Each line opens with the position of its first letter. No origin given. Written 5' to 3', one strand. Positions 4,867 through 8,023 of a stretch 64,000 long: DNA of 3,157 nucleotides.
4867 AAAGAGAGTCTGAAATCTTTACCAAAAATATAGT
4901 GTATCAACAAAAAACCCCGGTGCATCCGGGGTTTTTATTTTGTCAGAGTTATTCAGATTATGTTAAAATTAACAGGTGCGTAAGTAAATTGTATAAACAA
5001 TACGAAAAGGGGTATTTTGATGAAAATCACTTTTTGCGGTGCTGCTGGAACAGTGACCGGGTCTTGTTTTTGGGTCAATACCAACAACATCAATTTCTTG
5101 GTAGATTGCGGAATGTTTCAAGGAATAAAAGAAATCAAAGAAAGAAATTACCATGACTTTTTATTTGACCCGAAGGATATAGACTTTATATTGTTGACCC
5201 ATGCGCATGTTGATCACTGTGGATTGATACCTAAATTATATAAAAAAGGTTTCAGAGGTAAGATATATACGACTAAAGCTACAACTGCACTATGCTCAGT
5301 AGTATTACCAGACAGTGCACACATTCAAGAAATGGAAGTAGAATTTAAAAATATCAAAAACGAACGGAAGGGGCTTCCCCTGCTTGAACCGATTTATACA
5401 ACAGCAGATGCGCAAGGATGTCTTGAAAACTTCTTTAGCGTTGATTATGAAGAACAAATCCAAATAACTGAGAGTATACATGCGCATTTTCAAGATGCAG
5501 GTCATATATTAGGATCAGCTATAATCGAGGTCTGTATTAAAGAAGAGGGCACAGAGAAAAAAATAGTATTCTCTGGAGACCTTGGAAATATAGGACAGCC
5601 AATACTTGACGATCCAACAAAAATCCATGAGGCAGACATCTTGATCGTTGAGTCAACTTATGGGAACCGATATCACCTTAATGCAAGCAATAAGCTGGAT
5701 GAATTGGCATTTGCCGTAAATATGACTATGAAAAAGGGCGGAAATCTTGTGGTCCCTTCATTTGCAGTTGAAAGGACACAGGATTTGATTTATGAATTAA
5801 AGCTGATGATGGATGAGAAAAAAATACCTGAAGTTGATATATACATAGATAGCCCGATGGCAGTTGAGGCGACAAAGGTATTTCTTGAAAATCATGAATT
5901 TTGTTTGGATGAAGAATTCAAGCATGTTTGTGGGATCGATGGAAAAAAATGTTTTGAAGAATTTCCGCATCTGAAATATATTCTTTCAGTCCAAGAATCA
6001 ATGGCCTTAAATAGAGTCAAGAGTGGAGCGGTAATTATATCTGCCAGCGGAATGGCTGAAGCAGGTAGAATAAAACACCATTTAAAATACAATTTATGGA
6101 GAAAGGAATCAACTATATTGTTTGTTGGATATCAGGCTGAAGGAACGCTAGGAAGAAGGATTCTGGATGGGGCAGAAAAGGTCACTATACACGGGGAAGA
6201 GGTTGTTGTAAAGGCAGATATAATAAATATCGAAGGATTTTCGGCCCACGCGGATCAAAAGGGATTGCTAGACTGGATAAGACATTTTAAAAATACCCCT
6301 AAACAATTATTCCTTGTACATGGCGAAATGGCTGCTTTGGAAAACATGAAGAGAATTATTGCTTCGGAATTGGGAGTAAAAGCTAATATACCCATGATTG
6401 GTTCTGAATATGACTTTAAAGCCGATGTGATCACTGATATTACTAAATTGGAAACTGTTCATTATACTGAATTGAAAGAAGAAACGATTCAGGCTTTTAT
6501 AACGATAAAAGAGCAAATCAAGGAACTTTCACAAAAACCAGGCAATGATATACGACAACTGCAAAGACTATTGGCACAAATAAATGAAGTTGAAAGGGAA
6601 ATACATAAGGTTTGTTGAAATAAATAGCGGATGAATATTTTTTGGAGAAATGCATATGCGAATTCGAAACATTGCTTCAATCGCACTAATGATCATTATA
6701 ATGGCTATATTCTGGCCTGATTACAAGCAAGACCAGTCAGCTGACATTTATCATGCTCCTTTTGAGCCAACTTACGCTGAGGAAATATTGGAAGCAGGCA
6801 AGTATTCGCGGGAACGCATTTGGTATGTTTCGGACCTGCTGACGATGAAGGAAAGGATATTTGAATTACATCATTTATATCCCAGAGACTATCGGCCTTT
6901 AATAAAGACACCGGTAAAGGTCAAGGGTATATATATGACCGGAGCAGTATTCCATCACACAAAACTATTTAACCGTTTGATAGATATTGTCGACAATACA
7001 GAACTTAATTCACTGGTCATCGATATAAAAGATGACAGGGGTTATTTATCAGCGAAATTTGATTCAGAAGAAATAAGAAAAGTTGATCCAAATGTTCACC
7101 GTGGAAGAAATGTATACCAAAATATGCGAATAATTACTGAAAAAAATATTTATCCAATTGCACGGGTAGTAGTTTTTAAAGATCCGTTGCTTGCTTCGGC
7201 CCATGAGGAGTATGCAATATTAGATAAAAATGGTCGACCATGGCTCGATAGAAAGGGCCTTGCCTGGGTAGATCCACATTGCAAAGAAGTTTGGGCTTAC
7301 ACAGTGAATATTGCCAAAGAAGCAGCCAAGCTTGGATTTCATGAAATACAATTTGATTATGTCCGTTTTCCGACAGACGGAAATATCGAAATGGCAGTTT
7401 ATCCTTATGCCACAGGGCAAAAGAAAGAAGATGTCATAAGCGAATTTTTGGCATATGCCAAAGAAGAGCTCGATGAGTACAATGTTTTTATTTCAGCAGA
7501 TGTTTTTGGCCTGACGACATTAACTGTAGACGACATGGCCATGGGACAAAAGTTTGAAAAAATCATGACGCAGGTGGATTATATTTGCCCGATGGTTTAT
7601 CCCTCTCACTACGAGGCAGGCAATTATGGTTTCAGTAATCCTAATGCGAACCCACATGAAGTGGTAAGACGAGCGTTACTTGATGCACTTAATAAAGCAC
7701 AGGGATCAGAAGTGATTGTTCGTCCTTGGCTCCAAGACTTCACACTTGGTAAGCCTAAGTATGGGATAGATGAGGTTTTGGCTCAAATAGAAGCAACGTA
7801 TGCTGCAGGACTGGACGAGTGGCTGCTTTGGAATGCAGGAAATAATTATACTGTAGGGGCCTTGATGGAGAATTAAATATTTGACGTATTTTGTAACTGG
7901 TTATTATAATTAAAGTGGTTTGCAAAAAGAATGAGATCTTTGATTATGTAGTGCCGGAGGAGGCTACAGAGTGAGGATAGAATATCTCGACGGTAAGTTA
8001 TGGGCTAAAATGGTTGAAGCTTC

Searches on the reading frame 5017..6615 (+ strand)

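Call 45: search_protein_families(library=pfam, proteins=[window:5017-6615:+], max_evalue=0.00001)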
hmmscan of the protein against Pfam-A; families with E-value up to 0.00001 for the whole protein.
window:5017-6615:+ (533 aa): 5 families
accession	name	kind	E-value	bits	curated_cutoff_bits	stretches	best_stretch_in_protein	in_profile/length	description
PF10996.14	Beta-Casp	-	3.6e-38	131.2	27.7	1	254-382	1-120/120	Beta-Casp domain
PF07521.17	RMMBL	-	2.4e-18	66.3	21.6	1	396-459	2-63/63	Zn-dependent metallo-hydrolase RNA specificity domain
PF00753.33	Lactamase_B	-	3e-15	57.1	22.7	1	12-205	3-162/196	Metallo-beta-lactamase superfamily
PF12706.13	Lactamase_B_2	-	5.5e-10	39.6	27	1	26-218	2-169/200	Beta-lactamase superfamily domain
PF16661.11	Lactamase_B_6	-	1.1e-09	38.4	27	1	21-185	3-158/193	Metallo-beta-lactamase superfamily domain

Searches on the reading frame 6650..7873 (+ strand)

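Call 45: search_protein_families(library=pfam, proteins=[window:6650-7873:+], max_evalue=0.00001)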
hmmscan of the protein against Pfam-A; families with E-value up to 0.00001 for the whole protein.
window:6650-7873:+ (408 aa): 1 family
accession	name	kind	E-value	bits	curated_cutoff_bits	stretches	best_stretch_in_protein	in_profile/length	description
PF13200.12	DUF4015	-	5.8e-112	374.3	27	1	93-400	1-313/313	Putative glycosyl hydrolase domain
